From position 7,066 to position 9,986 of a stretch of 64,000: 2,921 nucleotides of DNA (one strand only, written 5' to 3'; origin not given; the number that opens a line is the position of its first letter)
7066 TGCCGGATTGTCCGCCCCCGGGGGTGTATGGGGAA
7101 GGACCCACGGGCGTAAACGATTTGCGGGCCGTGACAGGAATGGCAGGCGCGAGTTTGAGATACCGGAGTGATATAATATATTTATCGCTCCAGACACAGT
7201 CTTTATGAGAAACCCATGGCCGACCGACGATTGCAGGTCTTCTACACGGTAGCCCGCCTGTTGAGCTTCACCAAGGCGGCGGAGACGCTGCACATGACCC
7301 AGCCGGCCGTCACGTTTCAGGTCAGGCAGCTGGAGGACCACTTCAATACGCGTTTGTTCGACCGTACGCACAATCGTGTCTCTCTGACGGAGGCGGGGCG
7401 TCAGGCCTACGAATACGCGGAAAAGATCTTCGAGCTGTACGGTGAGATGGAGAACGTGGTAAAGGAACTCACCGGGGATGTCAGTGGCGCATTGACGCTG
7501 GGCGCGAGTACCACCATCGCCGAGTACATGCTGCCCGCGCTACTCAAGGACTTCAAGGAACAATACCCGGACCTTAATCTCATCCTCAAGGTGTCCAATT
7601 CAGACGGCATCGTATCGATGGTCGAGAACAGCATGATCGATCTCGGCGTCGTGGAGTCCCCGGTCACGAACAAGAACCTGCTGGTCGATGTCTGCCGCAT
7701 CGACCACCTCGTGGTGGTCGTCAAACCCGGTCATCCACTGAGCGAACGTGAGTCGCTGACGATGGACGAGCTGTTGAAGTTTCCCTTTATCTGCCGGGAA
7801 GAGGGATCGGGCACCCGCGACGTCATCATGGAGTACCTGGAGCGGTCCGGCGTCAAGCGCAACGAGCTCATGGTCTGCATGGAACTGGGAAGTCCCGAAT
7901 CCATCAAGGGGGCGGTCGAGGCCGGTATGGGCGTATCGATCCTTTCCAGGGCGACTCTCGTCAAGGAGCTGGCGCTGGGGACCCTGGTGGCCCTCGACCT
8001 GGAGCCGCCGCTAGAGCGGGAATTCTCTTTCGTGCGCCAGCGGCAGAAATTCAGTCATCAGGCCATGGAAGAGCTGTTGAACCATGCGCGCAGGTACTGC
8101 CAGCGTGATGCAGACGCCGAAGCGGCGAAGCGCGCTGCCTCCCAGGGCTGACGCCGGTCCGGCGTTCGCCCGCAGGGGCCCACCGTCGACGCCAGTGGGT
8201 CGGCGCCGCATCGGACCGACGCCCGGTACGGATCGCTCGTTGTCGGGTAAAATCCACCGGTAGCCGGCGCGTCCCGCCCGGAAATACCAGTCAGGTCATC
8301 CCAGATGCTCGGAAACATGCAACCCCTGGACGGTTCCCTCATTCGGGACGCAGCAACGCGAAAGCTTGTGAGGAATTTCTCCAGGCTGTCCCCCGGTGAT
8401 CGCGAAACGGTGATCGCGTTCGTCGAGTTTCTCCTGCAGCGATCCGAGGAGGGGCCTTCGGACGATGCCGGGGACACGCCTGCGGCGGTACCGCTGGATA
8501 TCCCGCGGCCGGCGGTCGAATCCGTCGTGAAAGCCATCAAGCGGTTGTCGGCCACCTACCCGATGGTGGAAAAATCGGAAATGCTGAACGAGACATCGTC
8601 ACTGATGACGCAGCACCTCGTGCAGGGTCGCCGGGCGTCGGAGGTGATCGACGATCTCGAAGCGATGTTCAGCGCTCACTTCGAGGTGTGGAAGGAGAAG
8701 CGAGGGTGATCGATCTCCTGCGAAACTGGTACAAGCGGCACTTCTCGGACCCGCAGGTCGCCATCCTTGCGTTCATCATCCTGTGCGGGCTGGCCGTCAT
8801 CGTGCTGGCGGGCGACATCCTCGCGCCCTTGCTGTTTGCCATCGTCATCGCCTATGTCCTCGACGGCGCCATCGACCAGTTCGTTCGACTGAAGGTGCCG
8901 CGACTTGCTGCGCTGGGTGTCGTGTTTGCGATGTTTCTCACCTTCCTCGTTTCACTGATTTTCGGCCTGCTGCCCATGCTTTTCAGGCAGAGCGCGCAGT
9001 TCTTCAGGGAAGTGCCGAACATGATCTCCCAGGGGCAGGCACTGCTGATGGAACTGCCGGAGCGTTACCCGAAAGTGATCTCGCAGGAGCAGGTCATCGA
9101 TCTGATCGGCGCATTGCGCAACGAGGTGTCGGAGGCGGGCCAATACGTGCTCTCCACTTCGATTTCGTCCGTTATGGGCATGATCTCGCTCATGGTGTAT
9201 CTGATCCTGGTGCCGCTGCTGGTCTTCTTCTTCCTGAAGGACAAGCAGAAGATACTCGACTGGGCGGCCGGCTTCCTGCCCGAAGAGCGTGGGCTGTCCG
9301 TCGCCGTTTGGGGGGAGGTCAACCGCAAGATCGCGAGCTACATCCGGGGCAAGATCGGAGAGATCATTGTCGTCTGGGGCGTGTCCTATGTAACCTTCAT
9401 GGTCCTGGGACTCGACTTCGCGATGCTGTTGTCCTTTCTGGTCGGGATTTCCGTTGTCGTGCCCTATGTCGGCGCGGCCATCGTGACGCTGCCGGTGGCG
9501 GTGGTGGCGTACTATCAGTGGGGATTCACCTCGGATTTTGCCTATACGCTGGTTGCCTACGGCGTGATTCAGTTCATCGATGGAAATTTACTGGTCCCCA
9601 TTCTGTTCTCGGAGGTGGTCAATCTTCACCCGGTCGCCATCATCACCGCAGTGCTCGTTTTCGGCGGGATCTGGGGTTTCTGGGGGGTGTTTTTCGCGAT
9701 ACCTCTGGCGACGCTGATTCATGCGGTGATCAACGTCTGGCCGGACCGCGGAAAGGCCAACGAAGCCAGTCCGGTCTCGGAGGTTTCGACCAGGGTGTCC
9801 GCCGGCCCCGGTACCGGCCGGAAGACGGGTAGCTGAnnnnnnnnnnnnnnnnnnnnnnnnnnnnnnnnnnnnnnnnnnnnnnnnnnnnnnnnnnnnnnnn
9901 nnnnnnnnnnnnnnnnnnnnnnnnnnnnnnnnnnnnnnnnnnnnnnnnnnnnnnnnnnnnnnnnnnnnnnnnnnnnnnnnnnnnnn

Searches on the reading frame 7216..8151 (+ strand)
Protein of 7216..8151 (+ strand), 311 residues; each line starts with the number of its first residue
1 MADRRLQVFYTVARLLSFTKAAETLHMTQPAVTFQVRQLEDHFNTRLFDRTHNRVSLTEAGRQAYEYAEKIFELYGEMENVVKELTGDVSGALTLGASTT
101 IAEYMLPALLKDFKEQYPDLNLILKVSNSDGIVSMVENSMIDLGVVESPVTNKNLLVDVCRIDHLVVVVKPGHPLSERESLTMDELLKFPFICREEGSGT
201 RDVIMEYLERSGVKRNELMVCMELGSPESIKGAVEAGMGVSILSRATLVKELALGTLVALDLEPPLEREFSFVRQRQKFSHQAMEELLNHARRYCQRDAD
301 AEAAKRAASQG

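Call 3: search_protein_families(library=pfam, proteins=[window:7216-8151:+])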
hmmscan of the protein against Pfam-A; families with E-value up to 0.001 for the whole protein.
window:7216-8151:+ (311 aa): 4 families
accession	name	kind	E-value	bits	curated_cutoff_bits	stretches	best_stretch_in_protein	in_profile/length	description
PF03466.25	LysR_substrate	-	1.9e-49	168.3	28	1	88-295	3-208/209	LysR substrate binding domain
PF00126.33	HTH_1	-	3.4e-23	81.8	26.6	1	4-62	2-60/60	Bacterial regulatory helix-turn-helix protein, lysR family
PF12849.12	PBP_like_2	-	3e-07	30.9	27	1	88-233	7-174/267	PBP superfamily domain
PF12727.12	PBP_like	-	6.3e-05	22.6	27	1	167-289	73-190/193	PBP superfamily domain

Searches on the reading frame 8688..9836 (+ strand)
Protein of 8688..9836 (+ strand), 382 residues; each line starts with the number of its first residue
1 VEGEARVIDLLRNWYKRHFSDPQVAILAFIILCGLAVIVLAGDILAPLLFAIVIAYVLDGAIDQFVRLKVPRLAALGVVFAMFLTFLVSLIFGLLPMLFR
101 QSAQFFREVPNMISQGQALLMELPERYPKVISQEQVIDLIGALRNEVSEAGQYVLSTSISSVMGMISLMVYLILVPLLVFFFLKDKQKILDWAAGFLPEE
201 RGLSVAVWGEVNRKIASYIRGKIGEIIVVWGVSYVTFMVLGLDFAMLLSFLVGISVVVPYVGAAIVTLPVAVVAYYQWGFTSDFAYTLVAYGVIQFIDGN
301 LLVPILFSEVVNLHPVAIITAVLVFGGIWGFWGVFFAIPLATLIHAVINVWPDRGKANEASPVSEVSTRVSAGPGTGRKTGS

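Call 3: search_protein_families(library=pfam, proteins=[window:8688-9836:+])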
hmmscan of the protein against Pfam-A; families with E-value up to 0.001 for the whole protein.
window:8688-9836:+ (382 aa): 1 family
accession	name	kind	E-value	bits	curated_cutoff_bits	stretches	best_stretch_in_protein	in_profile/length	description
PF01594.21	AI-2E_transport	-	3e-63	214.4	34.3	1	25-351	2-326/327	AI-2E family transporter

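Call 4: search_protein_families(library=ncbifam, proteins=[window:8688-9836:+])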
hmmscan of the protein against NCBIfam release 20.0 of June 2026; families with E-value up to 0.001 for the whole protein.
window:8688-9836:+ (382 aa): 3 families
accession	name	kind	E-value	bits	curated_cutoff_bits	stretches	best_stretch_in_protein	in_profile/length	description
TIGR02872.1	spore_ytvI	equivalog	7.5e-25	88.1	198.15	1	26-349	4-337/341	sporulation integral membrane protein YtvI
NF045801.1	efflux_ABUW_0982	equivalog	3.8e-22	78.8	675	1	24-348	9-340/392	chloramphenicol efflux transporter CxpE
NF008930.0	PRK12287.1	subfamily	8.8e-11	42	318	1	28-348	18-325/344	AI-2E family transporter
